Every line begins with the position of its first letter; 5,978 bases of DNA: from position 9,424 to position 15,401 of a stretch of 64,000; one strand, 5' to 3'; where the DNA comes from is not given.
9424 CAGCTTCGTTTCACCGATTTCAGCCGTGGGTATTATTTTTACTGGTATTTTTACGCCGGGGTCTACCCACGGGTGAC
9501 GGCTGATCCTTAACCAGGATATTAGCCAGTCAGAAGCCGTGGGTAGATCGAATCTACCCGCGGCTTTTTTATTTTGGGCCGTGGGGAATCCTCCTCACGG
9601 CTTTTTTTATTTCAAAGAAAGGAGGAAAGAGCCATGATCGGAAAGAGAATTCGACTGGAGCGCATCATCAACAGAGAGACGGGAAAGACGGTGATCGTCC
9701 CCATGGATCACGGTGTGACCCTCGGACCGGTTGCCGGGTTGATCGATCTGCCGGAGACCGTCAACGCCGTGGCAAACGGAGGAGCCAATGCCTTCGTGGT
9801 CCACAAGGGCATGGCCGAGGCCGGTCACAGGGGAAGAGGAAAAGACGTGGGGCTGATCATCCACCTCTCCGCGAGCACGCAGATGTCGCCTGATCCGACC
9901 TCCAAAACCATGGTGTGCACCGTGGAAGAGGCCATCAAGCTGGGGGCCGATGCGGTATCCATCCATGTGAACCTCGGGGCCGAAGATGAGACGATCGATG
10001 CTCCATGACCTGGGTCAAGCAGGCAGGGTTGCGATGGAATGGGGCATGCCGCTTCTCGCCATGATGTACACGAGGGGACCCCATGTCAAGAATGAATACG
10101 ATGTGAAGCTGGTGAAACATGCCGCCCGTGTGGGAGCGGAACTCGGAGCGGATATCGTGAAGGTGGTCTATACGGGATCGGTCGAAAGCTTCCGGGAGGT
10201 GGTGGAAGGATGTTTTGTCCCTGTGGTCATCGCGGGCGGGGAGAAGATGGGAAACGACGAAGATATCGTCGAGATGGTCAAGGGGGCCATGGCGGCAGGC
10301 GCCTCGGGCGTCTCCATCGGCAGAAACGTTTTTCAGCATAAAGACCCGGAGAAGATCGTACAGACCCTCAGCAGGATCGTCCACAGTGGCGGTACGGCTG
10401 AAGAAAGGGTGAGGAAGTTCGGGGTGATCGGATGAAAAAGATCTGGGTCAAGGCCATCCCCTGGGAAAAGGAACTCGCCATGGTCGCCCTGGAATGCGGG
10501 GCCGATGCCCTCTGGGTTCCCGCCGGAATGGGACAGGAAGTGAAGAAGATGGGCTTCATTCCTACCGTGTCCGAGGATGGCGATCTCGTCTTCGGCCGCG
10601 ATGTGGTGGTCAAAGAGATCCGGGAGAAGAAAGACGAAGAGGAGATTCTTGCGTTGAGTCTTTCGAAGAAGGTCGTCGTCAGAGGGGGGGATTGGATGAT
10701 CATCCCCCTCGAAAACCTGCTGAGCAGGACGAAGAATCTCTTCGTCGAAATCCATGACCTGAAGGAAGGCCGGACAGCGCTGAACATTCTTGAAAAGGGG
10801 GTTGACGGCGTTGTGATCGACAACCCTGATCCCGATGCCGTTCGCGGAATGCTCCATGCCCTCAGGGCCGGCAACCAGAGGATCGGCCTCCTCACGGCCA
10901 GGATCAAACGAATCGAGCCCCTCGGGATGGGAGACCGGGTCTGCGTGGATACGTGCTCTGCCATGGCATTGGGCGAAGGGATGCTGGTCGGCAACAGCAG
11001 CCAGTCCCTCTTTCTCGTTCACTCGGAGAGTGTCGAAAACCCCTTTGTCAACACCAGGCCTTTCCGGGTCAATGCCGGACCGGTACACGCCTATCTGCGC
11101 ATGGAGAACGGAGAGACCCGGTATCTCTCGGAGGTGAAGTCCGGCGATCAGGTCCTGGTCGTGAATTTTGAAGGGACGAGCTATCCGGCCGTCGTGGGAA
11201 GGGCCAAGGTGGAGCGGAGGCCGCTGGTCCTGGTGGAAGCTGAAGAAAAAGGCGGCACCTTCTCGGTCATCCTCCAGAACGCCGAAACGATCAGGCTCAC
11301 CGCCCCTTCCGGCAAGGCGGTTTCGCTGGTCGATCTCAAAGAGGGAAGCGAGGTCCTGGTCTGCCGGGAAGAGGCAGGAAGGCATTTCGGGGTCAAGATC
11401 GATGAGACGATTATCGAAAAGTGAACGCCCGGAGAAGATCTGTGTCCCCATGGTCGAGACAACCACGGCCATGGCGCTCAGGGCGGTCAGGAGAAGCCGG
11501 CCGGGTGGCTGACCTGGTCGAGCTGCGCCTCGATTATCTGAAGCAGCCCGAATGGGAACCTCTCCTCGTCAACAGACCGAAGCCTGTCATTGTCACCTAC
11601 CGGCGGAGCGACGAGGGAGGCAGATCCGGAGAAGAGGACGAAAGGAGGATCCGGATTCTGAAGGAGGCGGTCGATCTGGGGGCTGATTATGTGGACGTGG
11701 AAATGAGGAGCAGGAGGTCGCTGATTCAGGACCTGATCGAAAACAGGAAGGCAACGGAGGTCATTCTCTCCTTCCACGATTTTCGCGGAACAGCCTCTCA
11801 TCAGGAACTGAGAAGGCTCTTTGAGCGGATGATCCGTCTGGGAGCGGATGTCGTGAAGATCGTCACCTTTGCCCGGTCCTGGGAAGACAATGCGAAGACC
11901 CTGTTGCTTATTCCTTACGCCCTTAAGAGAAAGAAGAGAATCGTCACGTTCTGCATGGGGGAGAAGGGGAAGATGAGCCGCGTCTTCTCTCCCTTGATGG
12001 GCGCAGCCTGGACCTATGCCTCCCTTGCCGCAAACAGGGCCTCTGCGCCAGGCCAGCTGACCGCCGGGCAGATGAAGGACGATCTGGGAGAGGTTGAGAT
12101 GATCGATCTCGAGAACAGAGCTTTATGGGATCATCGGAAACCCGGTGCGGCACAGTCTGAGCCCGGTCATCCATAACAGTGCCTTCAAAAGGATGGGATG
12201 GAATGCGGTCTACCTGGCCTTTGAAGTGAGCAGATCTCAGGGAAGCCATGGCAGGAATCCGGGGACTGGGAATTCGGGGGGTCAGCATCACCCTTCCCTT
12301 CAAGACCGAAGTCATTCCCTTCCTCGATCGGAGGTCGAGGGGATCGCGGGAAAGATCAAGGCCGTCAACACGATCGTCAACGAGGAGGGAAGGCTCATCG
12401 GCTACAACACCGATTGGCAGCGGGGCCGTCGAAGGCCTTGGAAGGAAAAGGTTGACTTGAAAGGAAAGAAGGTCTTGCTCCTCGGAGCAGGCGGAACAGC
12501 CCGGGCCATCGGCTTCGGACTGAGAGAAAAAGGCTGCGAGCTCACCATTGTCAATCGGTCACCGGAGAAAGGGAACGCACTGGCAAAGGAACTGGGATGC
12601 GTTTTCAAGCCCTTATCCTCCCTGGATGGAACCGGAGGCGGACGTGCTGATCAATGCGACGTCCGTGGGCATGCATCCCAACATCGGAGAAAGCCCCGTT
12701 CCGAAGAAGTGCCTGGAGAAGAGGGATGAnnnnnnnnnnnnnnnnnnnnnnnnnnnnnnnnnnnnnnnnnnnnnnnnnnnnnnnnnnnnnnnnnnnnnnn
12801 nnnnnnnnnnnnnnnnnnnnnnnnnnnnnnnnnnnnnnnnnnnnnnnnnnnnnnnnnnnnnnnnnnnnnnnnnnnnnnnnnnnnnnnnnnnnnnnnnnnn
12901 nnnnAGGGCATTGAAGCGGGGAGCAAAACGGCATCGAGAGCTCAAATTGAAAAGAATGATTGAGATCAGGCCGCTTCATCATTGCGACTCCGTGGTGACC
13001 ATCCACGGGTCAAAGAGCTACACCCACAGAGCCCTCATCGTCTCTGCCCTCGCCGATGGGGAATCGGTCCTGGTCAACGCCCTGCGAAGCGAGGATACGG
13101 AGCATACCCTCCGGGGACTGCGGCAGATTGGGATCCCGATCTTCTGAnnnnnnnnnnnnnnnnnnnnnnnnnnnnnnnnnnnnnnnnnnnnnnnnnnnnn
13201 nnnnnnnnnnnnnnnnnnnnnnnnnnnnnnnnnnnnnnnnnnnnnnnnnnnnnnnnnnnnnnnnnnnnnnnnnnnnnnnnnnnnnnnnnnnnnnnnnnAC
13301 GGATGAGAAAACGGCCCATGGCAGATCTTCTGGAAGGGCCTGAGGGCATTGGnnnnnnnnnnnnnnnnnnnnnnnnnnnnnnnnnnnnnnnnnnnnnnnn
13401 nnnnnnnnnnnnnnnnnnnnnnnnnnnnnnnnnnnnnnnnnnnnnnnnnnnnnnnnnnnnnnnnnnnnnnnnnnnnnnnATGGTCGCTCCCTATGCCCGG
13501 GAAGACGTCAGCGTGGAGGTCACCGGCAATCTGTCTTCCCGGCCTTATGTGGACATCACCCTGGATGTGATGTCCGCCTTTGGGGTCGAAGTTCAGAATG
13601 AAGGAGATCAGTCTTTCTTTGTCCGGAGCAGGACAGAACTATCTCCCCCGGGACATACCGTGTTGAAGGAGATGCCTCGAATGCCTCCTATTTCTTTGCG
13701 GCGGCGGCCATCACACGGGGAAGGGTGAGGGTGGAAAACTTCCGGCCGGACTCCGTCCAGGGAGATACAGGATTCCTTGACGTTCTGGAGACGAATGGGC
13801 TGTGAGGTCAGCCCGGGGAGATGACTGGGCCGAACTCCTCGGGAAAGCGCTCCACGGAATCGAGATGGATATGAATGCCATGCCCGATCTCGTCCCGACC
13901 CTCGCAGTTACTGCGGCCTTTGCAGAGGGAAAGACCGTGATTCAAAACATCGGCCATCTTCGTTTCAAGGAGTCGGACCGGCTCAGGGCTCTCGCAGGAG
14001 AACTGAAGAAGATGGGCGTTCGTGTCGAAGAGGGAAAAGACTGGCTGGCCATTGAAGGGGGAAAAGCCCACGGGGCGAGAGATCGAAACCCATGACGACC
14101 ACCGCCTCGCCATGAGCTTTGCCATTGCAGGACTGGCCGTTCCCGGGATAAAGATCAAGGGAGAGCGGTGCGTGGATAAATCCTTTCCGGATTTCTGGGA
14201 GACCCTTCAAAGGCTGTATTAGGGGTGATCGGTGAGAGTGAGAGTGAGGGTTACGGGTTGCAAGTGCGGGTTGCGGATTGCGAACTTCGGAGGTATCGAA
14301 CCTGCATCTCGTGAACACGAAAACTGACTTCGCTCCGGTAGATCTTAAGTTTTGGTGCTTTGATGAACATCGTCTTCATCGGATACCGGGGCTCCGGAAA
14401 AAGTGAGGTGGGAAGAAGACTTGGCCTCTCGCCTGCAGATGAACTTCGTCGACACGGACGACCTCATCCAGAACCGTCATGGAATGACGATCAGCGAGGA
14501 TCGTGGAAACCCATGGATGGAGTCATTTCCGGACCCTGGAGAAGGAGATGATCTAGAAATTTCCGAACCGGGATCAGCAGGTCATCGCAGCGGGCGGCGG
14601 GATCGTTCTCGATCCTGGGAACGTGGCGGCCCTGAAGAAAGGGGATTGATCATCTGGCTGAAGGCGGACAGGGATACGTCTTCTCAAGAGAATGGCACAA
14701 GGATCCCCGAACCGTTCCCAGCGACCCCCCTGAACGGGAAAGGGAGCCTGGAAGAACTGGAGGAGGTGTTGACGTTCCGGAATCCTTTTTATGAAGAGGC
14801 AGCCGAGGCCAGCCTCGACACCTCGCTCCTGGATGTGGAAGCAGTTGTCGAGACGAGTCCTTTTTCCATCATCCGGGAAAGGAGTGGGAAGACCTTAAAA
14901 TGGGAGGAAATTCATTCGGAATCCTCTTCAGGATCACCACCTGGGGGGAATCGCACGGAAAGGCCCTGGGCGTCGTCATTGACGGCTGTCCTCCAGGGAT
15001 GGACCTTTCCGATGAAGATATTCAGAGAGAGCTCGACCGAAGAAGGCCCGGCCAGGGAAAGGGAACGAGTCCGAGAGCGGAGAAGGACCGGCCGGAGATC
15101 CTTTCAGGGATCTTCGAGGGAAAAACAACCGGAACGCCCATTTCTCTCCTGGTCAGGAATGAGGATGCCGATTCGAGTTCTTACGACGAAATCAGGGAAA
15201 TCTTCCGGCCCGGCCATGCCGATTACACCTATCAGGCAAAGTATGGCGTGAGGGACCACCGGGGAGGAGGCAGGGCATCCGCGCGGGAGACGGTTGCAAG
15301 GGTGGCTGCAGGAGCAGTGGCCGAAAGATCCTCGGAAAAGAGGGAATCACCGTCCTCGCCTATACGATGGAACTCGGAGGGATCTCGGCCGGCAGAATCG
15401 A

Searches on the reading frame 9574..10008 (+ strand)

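Call 40: search_protein_families(library=pfam, proteins=[window:9574-10008:+])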
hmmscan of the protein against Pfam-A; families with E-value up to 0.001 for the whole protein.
window:9574-10008:+ (144 aa): 1 family
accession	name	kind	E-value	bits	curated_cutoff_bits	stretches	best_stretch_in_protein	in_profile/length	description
PF01791.15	DeoC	-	2.6e-28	99.7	23.8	1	39-139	1-107/229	DeoC/LacD family aldolase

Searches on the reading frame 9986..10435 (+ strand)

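Call 40: search_protein_families(library=pfam, proteins=[window:9986-10435:+])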
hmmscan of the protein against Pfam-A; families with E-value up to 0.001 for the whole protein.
window:9986-10435:+ (149 aa): 1 family
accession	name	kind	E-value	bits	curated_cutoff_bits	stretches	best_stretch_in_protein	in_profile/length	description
PF01791.15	DeoC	-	1.1e-35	123.8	23.8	1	3-118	108-229/229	DeoC/LacD family aldolase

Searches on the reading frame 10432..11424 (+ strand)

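Call 40: search_protein_families(library=pfam, proteins=[window:10432-11424:+])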
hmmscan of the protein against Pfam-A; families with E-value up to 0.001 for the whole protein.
window:10432-11424:+ (330 aa): 1 family
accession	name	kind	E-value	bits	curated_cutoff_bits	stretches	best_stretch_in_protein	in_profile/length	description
PF01959.21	DHQS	-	3.1e-116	388.5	22.2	1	2-330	1-344/344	3-dehydroquinate synthase II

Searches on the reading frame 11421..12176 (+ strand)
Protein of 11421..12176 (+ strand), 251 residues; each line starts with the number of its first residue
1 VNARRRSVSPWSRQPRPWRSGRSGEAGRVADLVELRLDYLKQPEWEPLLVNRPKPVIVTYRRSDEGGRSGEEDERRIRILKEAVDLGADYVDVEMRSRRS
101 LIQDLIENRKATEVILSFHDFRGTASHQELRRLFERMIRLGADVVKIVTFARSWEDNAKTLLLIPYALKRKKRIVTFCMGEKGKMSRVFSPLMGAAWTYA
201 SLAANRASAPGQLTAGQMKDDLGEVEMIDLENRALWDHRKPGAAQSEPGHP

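Call 40: search_protein_families(library=pfam, proteins=[window:11421-12176:+])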
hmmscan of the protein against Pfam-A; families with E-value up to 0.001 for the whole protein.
window:11421-12176:+ (251 aa): 1 family
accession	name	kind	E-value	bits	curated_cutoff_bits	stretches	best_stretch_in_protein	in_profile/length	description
PF01487.21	DHquinase_I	-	1.5e-55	189.3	22.2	1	28-220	18-228/230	Type I 3-dehydroquinase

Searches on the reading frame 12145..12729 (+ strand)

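Call 40: search_protein_families(library=pfam, proteins=[window:12145-12729:+])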
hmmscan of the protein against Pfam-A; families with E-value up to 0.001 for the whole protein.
window:12145-12729:+ (194 aa): 2 families
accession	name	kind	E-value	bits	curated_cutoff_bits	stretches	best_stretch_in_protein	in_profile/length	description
PF01488.26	Shikimate_DH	-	4.8e-09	36.9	24.3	1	103-160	7-69/138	Shikimate / quinate 5-dehydrogenase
PF08501.16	Shikimate_dh_N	-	3e-08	34.2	27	1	2-31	7-36/83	Shikimate dehydrogenase substrate binding domain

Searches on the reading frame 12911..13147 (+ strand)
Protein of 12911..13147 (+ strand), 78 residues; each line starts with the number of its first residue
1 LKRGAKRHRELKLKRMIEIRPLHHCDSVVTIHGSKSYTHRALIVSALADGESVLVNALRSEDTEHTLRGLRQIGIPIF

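Call 73: search_protein_families(library=pfam, proteins=[window:12911-13147:+], max_evalue=0.01)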
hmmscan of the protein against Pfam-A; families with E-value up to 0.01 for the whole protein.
window:12911-13147:+ (78 aa): 1 family
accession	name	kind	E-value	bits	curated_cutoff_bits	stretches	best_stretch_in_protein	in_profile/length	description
PF00275.25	EPSP_synthase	-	1.4e-14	54.1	22.8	1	25-75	7-57/417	EPSP synthase (3-phosphoshikimate 1-carboxyvinyltransferase)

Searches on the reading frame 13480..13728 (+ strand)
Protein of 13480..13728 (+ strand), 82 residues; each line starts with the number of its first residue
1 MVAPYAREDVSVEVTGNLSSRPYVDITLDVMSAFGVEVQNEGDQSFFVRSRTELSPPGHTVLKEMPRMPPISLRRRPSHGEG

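Call 73: search_protein_families(library=pfam, proteins=[window:13480-13728:+], max_evalue=0.01)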
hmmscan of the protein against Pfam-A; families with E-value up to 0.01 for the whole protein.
window:13480-13728:+ (82 aa): 1 family
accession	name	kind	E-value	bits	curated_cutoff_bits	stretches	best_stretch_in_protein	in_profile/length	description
PF00275.25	EPSP_synthase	-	1.1e-06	28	22.8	1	1-54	173-225/417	EPSP synthase (3-phosphoshikimate 1-carboxyvinyltransferase)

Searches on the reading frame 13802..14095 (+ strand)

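Call 73: search_protein_families(library=pfam, proteins=[window:13802-14095:+], max_evalue=0.01)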
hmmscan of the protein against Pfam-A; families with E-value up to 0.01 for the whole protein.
window:13802-14095:+ (97 aa): 1 family
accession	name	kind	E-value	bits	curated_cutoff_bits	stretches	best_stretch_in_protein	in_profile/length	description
PF00275.25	EPSP_synthase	-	1.8e-23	83.4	22.8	1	8-92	287-373/417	EPSP synthase (3-phosphoshikimate 1-carboxyvinyltransferase)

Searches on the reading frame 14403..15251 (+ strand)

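Call 73: search_protein_families(library=pfam, proteins=[window:14403-15251:+], max_evalue=0.01)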
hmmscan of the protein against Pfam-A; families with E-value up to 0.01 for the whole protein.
window:14403-15251:+ (282 aa): 1 family
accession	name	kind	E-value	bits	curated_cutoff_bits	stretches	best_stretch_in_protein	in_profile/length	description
PF01202.28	SKI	-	2.1e-08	34.9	22.1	1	7-32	12-37/159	Shikimate kinase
